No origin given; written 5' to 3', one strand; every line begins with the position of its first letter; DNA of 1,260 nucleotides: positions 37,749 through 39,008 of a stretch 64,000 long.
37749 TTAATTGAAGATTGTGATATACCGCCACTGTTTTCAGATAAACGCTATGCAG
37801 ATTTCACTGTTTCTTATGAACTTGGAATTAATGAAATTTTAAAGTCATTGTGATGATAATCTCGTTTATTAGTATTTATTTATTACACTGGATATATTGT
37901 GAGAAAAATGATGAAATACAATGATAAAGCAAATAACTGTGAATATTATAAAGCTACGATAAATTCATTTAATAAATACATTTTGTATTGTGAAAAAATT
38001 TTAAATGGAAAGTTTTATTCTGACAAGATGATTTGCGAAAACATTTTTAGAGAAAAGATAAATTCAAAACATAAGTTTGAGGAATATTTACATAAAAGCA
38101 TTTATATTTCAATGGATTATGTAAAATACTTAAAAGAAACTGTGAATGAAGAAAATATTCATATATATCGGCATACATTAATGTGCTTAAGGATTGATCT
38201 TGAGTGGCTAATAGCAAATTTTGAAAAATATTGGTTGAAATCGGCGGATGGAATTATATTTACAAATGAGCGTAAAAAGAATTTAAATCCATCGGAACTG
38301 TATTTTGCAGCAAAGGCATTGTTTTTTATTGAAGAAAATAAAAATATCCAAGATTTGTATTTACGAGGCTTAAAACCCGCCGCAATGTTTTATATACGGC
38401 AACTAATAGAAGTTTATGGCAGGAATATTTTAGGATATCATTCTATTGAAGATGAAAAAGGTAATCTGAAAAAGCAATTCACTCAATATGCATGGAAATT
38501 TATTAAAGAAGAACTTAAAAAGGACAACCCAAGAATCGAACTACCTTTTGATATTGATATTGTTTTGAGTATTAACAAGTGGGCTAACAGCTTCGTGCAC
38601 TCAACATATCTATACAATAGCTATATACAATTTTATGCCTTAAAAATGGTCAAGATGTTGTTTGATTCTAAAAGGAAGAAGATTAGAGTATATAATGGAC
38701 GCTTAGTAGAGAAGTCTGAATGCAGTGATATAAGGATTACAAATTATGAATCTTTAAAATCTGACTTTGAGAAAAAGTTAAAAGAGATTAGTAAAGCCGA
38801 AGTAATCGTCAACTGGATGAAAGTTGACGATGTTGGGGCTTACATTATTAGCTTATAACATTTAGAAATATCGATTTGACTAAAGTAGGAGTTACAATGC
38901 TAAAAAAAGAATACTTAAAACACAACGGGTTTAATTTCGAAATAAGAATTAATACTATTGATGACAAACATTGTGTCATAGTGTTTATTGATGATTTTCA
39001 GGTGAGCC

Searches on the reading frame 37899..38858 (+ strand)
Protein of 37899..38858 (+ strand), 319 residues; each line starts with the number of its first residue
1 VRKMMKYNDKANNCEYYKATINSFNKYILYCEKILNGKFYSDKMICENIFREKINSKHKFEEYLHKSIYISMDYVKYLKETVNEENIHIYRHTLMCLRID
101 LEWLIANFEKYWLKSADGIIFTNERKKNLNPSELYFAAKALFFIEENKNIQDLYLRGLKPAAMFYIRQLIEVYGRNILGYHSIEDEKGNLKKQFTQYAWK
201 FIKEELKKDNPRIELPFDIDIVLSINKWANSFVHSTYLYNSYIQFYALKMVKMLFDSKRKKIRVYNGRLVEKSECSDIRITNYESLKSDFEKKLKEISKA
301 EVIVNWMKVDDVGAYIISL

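Call 3: search_protein_families(library=pfam, proteins=[window:37899-38858:+], max_evalue=1)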
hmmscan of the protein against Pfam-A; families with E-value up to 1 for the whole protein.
window:37899-38858:+ (319 aa): 0 families

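Call 4: search_protein_families(library=padloc, proteins=[window:37899-38858:+], max_evalue=1)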
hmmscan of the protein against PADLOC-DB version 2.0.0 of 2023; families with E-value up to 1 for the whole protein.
window:37899-38858:+ (319 aa): 0 families

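Call 5: search_protein_families(library=ncbifam, proteins=[window:37899-38858:+], max_evalue=1)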
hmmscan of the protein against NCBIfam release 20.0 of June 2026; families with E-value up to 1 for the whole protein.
window:37899-38858:+ (319 aa): 0 families

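Call 12: find_homologous_proteins(query=window:37899-38858:+, max_evalue=0.001)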
Query window:37899-38858:+ (319 aa): 66 proteins with E <= 0.001 among 1335 candidates.
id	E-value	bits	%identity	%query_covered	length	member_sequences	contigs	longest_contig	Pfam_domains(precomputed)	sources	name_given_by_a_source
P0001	1.3e-205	700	100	99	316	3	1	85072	-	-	-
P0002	7.4e-108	379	57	95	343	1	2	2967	-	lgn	-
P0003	4.5e-107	376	56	97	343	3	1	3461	-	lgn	-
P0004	5.9e-107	376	57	95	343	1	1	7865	-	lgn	-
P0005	7.4e-107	376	57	95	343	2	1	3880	-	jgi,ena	-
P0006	6.5e-105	369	55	97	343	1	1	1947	-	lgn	-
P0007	2.2e-104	367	55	96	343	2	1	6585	-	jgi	-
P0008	6.3e-104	366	54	98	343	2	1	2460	-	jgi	jgi:hypothetical protein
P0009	2.9e-102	360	53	98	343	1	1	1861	-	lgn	-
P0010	2.5e-100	354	55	95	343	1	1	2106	-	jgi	jgi:hypothetical protein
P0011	4.5e-96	340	53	93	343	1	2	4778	-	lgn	-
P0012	8.7e-95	336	52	97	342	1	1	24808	-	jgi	jgi:hypothetical protein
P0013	6.1e-94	333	51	98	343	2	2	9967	-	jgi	jgi:hypothetical protein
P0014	2.1e-93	331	53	92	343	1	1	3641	-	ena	-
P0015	2.3e-93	331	52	92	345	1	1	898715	-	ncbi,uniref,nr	ncbi:hypothetical protein QQ020_17475 [Fulvivirgaceae bacterium BMA12]|uniref:Uncharacterized protei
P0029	5.2e-82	294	47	92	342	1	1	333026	-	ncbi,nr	ncbi:hypothetical protein L3073_04830 [Ancylomarina sp. DW003]|nr:hypothetical protein [Ancylomarina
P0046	6.6e-74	267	43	96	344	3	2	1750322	-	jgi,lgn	jgi:hypothetical protein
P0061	5.8e-45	172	34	95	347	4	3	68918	-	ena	-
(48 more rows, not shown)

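Call 13: find_encoding_contigs(protein=P0015, flank=6000, max_places=2)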
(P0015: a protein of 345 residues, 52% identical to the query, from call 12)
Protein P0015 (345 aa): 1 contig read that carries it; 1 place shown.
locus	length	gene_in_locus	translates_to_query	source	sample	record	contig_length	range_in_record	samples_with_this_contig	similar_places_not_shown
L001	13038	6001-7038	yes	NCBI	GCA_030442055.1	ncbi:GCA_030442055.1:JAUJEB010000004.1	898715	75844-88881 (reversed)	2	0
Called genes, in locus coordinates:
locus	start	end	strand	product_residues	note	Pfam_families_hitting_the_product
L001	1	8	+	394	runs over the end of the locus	PF00155:Aminotran_1_2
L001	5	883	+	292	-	PF03446:NAD_binding_2, PF03807:F420_oxidored, PF02153:PDH_N, PF20463:PDH_C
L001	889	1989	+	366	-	PF00793:DAHP_synth_1, PF01817:CM_2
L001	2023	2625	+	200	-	PF00117:GATase, PF07685:GATase_3, PF01174:SNO (weak)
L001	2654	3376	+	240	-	PF00977:His_biosynth, PF01180:DHO_dh (faint)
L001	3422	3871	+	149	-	PF12867:DinB_2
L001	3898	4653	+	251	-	PF00977:His_biosynth, PF03060:NMO (faint)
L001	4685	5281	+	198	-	PF01502:PRA-CH, PF01503:PRA-PH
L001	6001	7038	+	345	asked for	-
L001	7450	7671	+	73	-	PF08845:SymE_toxin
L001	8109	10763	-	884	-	PF23500:DUF7133, PF13646:HEAT_2 (faint), PF03130:HEAT_PBS (faint)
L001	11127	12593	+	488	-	PF00884:Sulfatase, PF01663:Phosphodiest (weak), PF16347:SGSH_C, PF14707:Sulfatase_C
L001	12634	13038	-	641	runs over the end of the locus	PF00070:Pyr_redox (faint), PF00890:FAD_binding_2 (weak), PF03486:HI0933_like (weak), PF12831:FAD_oxidored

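Call 14: find_encoding_contigs(protein=P0029, flank=6000, max_places=2)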
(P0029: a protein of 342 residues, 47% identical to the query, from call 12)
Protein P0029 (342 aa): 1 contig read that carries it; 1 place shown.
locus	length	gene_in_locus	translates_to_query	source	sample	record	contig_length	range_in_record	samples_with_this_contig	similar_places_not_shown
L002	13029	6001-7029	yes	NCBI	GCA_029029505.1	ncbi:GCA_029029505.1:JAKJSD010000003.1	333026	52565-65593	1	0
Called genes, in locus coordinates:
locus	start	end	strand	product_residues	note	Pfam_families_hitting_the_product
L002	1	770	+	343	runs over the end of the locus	PF01208:URO-D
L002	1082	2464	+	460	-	PF00580:UvrD-helicase (faint), PF01443:Viral_helicase1 (weak), PF13361:UvrD_C, PF13538:UvrD_C_2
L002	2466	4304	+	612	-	-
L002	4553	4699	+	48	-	-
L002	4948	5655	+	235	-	PF14848:HU-DNA_bdg, PF14734:DUF4469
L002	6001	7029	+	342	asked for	-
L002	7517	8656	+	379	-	PF12833:HTH_18, PF00165:HTH_AraC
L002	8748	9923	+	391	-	PF00144:Beta-lactamase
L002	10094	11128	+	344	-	PF00144:Beta-lactamase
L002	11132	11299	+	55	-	-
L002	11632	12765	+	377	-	-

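Call 15: find_encoding_contigs(protein=P0046, flank=6000, max_places=2)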
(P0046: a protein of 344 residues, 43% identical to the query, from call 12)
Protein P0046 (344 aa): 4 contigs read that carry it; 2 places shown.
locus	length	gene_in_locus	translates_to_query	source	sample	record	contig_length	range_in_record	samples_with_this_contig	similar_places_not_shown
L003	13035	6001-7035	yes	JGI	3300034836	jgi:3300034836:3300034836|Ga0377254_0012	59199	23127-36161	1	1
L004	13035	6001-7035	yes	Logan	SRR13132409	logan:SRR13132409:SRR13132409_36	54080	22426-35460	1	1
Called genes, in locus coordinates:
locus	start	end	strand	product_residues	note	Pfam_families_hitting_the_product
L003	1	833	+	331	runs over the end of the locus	-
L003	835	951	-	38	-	-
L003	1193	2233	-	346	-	PF18928:DUF5677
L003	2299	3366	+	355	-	-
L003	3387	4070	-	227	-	-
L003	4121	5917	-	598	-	-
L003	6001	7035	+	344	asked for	-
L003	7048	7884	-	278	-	PF08843:AbiEii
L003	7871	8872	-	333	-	PF09952:AbiEi_2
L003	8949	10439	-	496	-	-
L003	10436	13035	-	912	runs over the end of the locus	PF13289:SIR2_2 (weak), PF13749:HATPase_c_4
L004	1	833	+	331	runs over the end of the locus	-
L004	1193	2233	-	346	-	PF18928:DUF5677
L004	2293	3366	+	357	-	-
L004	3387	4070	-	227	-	-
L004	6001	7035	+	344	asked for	-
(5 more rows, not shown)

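Call 16: find_encoding_contigs(protein=P0061, flank=6000, max_places=2)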
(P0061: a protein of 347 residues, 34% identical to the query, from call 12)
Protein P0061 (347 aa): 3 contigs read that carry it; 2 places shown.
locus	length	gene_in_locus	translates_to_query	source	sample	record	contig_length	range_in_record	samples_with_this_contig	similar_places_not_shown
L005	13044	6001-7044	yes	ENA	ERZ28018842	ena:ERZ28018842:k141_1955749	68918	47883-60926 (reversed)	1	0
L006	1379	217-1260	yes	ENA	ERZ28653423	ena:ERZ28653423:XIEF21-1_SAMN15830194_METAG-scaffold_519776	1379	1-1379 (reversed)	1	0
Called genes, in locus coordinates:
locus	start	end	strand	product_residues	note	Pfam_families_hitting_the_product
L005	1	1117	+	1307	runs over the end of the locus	PF02837:Glyco_hydro_2_N, PF00703:Glyco_hydro_2, PF02836:Glyco_hydro_2_C, PF16353:LacZ_4, PF02929:Bgal_small_N, PF13287:Fn3_assoc, PF13290:CHB_HEX_C_1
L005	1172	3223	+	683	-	PF12161:HsdM_N, PF02384:N6_Mtase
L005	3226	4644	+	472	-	-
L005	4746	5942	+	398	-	PF01420:Methylase_S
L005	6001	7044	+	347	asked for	-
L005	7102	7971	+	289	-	PF02498:Bro-N (weak), PF02661:Fic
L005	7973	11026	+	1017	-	PF04313:HSDR_N, PF04851:ResIII, PF00270:DEAD (weak), PF18766:SWI2_SNF2, PF22679:T1R_D3-like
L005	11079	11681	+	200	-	PF01863:YgjP-like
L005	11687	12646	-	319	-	PF10340:Say1_Mug180 (weak), PF07859:Abhydrolase_3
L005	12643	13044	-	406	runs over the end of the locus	PF00924:MS_channel_2nd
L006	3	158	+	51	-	?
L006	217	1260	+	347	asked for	-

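Call 29: find_related_loci(query=A2, collection=genome_contigs, flank=7000)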
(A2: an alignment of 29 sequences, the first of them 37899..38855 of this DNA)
Query A2 (319 aa) in genome_contigs; peptide patterns used: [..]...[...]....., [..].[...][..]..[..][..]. (x = any residue, [..] = any of these).
120 stretches matched a pattern; 17 encode a relative of the query (tblastn E <= 1e-3); 17 distinct loci.
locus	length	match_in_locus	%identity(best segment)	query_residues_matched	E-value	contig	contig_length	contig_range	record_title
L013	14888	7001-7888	52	24-318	5e-101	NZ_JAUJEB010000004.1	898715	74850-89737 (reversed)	Agaribacillus aureus strain BMA12 HFOEMNIK_4, whole genome shotgun sequence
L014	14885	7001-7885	52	24-319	1e-97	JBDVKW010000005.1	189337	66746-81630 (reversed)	MAG: Fulvivirga sp. isolate LC.10.F.D3_173_87 LC_10_F_D3_173_87_000000000005, whole genome shotgun sequence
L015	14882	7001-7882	47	24-318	8e-89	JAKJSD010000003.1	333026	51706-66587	Ancylomarina sp. DW003 3, whole genome shotgun sequence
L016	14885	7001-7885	49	24-319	1e-86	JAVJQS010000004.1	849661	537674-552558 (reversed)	MAG: Vicingaceae bacterium isolate D1-CHI-04 k141_915, whole genome shotgun sequence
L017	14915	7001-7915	43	13-319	2e-86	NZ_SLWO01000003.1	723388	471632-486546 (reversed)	Pedobacter psychrotolerans strain DSM 103236 Ga0310516_103, whole genome shotgun sequence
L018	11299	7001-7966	45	8-319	4e-85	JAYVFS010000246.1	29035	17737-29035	MAG: Saprospiraceae bacterium isolate GL44_UP_metabat_155 GL44_UP_metabat_155_245, whole genome shotgun sequence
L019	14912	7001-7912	48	16-318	1e-84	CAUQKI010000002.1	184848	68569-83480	MAG TPA_asm: uncultured Flavobacteriaceae bacterium isolate ERR9969102_bin.9_MetaWRAP_v1.3_MAG genome assembly, contig:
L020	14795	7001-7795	46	55-319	9e-75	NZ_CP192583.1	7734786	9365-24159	Puia sp. P3 chromosome, complete genome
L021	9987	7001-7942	40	5-319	1e-72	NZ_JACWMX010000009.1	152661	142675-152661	Mucilaginibacter glaciei strain ZB1P21 NODE_9_length_152661_cov_102.185560, whole genome shotgun sequence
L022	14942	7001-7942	39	5-319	3e-72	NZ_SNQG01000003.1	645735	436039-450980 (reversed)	Mucilaginibacter phyllosphaerae strain PP-F2FG21 NODE_3_length_645735_cov_107.316855, whole genome shotgun sequence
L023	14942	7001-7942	39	5-319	2e-71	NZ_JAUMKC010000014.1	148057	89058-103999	Mucilaginibacter sp. L3T2-6 NODE_14_length_148057_cov_25.453217, whole genome shotgun sequence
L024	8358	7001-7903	38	22-319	2e-62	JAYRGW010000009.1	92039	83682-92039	MAG: Bacteroidaceae bacterium isolate SZ_szas22bin.8 NODE_189_length_92039_cov_6.19426, whole genome shotgun sequence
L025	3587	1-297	63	144-242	1e-37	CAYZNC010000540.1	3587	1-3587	MAG TPA_asm: uncultured Bacteroidales bacterium isolate binchicken_co50_368 genome assembly, contig: NODE_42820_length_3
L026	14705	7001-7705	23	23-261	3e-8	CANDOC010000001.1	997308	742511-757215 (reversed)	Oceanospirillales bacterium XeTr1 genome assembly, contig: NODE_1_length_997308_cov_137.073, whole genome shotgun sequen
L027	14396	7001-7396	24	124-258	2e-7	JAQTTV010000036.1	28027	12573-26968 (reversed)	MAG: Gallionella sp. isolate STB_49 NODE_3614_length_28027_cov_228.254624_Sandtown_B, whole genome shotgun sequence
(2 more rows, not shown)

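Call 34: predict_structure(alignment_id=A2)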
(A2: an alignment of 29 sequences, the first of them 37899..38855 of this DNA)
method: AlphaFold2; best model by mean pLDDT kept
length: 319 residues; sequences in the alignment: 29
mean_pLDDT: 87.3   pTM: 0.84
mean pLDDT of the five models: 87.3, 86.7, 84.2, 83.7, 80.9
residues with pLDDT >= 90: 183; 70-90: 112; 50-70: 24; < 50: 0
segments of 3 or more residues with pLDDT < 50: none
pLDDT, mean of each block of 10 residues (from residue 1): 55 83 96 94 93 89 95 95 85 83 92 83 74 78 74 69 88 94 91 82 95 95 91 80 92 84 94 90 97 91 94 96
secondary structure, 60 per line:
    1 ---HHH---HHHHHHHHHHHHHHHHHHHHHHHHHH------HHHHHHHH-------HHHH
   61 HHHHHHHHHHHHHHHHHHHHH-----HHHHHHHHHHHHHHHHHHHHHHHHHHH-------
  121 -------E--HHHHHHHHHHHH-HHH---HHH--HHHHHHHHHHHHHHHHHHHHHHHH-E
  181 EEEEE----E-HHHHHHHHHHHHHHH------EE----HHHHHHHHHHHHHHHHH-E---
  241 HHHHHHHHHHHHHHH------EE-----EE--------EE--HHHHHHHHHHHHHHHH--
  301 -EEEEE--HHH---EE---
elements in order: H10-35 H42-49 H57-81 H87-113 H131-142 H155-178 E180-185 H192-206 H219-235 H241-255 H283-298 E302-306

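Call 36: search_protein_families(library=pfam, alignment_id=A3, max_evalue=0.00001)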
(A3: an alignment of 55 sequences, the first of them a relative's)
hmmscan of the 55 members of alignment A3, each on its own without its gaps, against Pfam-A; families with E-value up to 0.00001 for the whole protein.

A. member 1, L014:6014-6841:+ (276 aa): 0 families

B. families by the number of members that match (of 55 scanned): 51 families (the first 25 are shown)
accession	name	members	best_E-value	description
PF00027.35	cNMP_binding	2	3.6e-09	Cyclic nucleotide-binding domain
PF14403.11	CP_ATPgrasp_2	1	7.7e-164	Circularly permuted ATP-grasp type 2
PF04174.18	CP_ATPgrasp_1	1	4.4e-137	A circularly permuted ATPgrasp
PF04168.17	Alpha-E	1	2e-82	A predicted alpha-helical domain with a conserved ER motif.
PF00902.23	TatC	1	2.5e-72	Sec-independent protein translocase protein (TatC)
PF02274.22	ADI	1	5.7e-69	Arginine deiminase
PF00122.25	E1-E2_ATPase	1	1.1e-56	E1-E2 ATPase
PF01695.23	IstB_IS21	1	4.7e-56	IstB-like ATP binding protein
PF04248.19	NTP_transf_9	1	3.7e-34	Domain of unknown function (DUF427)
PF07610.17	DUF1573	1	7.8e-34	Protein of unknown function (DUF1573)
PF19775.4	DUF6261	1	8.7e-34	Family of unknown function (DUF6261)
PF00702.32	Hydrolase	1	1.2e-33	haloacid dehalogenase-like hydrolase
PF14022.11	DUF4238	1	1.9e-26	Protein of unknown function (DUF4238)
PF02699.20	YajC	1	3.7e-25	Preprotein translocase subunit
PF00593.30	TonB_dep_Rec_b-barrel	1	1.3e-24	TonB dependent receptor-like, beta-barrel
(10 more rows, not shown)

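Call 37: fold_search(model_id=the predicted structure, library=pdb)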
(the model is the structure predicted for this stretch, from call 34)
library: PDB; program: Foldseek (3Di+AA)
matches with E <= 10: 117; with E <= 0.001: 0
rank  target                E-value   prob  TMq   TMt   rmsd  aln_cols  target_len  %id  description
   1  8e1e_A                7.3e-01  0.08  0.14  0.17  19.7       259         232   13  Scaffolding protein functional sites using deep learning (released 2023-08-16)
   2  8snb_8S               9.9e-01  0.12  0.18  0.19  25.4       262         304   15  atomic model of sea urchin sperm doublet microtubule (48-nm periodicity) (released 2023-06-28)
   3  5oon                  1.6e+00  0.02  0.10  0.11  20.0       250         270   14  Structure of Undecaprenyl-Pyrophosphate Phosphatase, BacA (released 2018-03-21)
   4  3plt_B                1.9e+00  0.06  0.14  0.21  23.6       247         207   12  Crystal structure of Lsp1 from Saccharomyces cerevisiae (released 2011-06-22)
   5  7aa5_A                2.1e+00  0.04  0.14  0.09  17.9       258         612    9  Human TRPV4 structure in presence of 4a-PDD (released 2021-08-18)
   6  7ao3_A                2.2e+00  0.03  0.14  0.14  17.0       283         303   12  Crystal structure of CotB2 variant F149L in complex with alendronate (released 2020-12-02)
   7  6fes_B                2.6e+00  0.03  0.12  0.11  17.1       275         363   13  Crystal structure of novel repeat protein BRIC2 fused to DARPin D12 (released 2018-09-05)
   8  7ao2_A                2.9e+00  0.03  0.14  0.14  17.8       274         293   11  Crystal structure of CotB2 variant W288G in complex with alendronate (released 2020-12-02)
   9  8d9p                  3.0e+00  0.04  0.13  0.19  20.0       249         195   11  De Novo Photosynthetic Reaction Center Protein Equipped with Heme B and Mn(II) cations (released 2022-09-28)
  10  7nay                  3.0e+00  0.03  0.13  0.13  13.3       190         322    8  Crystal structure of lactate dehydrogenase from Selenomonas ruminantium with NADH. (released 2021-02-10)
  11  8qb9_A                3.2e+00  0.04  0.14  0.16  24.1       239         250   11  Helical reconstruction of yeast eisosome protein Pil1 bound to membrane composed of lipid mixture -PIP2/+sterol (DOPC, (released 2024-07-24)
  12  7akx_A                3.2e+00  0.03  0.15  0.19  22.0       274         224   13  Crystal structure of the viral rhodopsin OLPVR1 in P1 space group (released 2020-11-25)
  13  6ggk_A                3.2e+00  0.03  0.15  0.16  17.3       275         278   10  Crystal structure of CotB2 C-terminal truncation (released 2018-10-10)
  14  3j5p_A                3.2e+00  0.03  0.14  0.09  18.9       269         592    8  Structure of TRPV1 ion channel determined by single particle electron cryo-microscopy (released 2013-12-04)
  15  3plt_C                3.3e+00  0.04  0.15  0.20  23.4       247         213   11  Crystal structure of Lsp1 from Saccharomyces cerevisiae (released 2011-06-22)
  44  3oe8_A                5.3e+00  0.03  0.17  0.14  21.4       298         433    9  Crystal structure of the CXCR4 chemokine receptor in complex with a small molecule antagonist IT1t in P1 spacegroup (released 2010-10-27)
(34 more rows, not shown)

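Call 39: find_encoding_contigs(protein=P0004, flank=7000, max_places=3)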
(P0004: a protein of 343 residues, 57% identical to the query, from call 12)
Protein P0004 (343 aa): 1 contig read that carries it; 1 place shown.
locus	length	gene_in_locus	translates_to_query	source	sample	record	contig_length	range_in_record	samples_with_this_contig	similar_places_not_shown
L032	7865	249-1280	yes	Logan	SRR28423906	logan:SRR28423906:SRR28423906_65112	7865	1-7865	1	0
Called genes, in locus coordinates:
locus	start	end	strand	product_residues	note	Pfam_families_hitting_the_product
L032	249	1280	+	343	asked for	-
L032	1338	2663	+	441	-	PF00145:DNA_methylase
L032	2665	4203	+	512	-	PF13589:HATPase_c_3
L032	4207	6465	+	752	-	PF10593:Z1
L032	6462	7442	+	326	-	PF14390:DUF4420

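Call 40: find_encoding_contigs(protein=P0007, flank=7000, max_places=3)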
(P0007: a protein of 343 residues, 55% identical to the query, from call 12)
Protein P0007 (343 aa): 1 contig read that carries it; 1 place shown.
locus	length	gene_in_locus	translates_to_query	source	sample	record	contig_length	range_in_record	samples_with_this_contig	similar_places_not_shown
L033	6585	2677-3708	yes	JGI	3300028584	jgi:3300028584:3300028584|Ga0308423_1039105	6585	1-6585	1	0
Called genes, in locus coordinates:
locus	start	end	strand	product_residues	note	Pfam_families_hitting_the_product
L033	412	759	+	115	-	PF05973:Gp49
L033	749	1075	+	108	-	PF13560:HTH_31 (weak), PF12844:HTH_19 (weak), PF01381:HTH_3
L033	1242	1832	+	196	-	-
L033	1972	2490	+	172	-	-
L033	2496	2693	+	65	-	-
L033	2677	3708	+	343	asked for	-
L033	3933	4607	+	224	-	PF27258:NspV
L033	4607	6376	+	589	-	-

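Call 43: fold_search(model_id=the predicted structure, library=viral)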
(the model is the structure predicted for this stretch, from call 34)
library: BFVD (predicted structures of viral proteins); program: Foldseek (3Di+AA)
matches with E <= 10: 167; with E <= 0.001: 0
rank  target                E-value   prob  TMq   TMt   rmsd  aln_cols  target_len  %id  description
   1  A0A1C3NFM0            7.1e-01  0.05  0.13  0.17  21.2       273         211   14  (no name in the UniProt tables at hand)
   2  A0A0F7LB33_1          7.1e-01  0.03  0.09  0.04  27.3       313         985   12  Uncharacterized protein [uncultured marine virus]
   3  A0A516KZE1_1          9.6e-01  0.04  0.11  0.06  21.9       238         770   12  (no name in the UniProt tables at hand)
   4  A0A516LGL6            1.0e+00  0.03  0.13  0.04  30.3       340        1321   10  (no name in the UniProt tables at hand)
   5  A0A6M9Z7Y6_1          1.0e+00  0.02  0.09  0.04  23.8       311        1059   10  Genome polyprotein [Riboviria sp.]
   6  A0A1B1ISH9            1.1e+00  0.03  0.12  0.14  23.9       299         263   12  (no name in the UniProt tables at hand)
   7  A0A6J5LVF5            1.1e+00  0.03  0.13  0.11  24.1       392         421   10  Uncharacterized protein [uncultured Caudovirales phage]
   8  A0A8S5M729            1.2e+00  0.04  0.13  0.14  26.3       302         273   13  Uncharacterized protein [Siphoviridae sp. ctrgt10]
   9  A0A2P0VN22            1.4e+00  0.05  0.15  0.15  18.1       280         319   14  Uncharacterized protein [Tetraselmis virus 1]
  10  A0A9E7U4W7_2          1.9e+00  0.03  0.14  0.05  24.5       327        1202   12  Tape measure protein [Gordonia phage OtterstedtS21]
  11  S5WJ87                2.0e+00  0.04  0.16  0.16  22.8       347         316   11  (no name in the UniProt tables at hand)
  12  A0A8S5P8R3            2.0e+00  0.02  0.11  0.11  21.4       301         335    7  Minor tail protein (Fragment) [Siphoviridae sp. ctrvp54]
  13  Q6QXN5                2.0e+00  0.02  0.12  0.10  20.4       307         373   12  ORF74 [Agrotis segetum granulosis virus]
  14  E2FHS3                2.2e+00  0.03  0.10  0.08  31.1       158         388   13  P46 (Fragment) [Rice tungro bacilliform virus]
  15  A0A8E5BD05            2.4e+00  0.03  0.12  0.12  22.8       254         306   11  (no name in the UniProt tables at hand)
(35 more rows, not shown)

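Call 52: find_related_loci(query=A2, collection=viral_contigs, flank=6000)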
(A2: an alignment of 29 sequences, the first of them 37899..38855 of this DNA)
Query A2 (319 aa) in viral_contigs; peptide patterns used: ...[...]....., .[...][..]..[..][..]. (x = any residue, [..] = any of these).
145 stretches matched a pattern, but none encodes a relative of the query by tblastn (E <= 1e-3).

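Call 71: search_solved_structures(query=A2, max_evalue=1)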
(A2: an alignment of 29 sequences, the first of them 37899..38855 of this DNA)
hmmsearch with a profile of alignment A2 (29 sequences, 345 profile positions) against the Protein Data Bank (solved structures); distinct sequences matched with E-value up to 1: 2.
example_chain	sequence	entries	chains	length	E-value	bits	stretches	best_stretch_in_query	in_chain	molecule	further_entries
8fck_E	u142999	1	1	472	0.4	13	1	34-175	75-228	HAUS augmin like complex subunit 2 L homeolog, Green fluorescent protein chimera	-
8at3_E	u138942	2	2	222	0.46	12.8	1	34-140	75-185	HAUS augmin like complex subunit 2 L homeolog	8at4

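Call 81: search_dna_similar(query=window:37899-38855:+, collection=plasmids, mode=protein, max_evalue=0.001, max_rows=15)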
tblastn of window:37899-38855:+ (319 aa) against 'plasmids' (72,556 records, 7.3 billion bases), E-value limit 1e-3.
Records with a match: 1; places in all: 1; records where one place covers at least 80% of the query: 1.
Best place of each record, by identity: <60% 1.
By first word of the organism name: Chryseobacterium 1.
By predicted mobility (MOB-suite, as given by PLSDB): non-mobilizable 1.
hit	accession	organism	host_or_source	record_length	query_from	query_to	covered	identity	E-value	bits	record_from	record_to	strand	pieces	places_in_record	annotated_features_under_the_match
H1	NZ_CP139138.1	Chryseobacterium sp. JJR-5R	single cell,Rosa multiflora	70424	16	318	95%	51.5%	2e-90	301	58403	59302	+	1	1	hypothetical protein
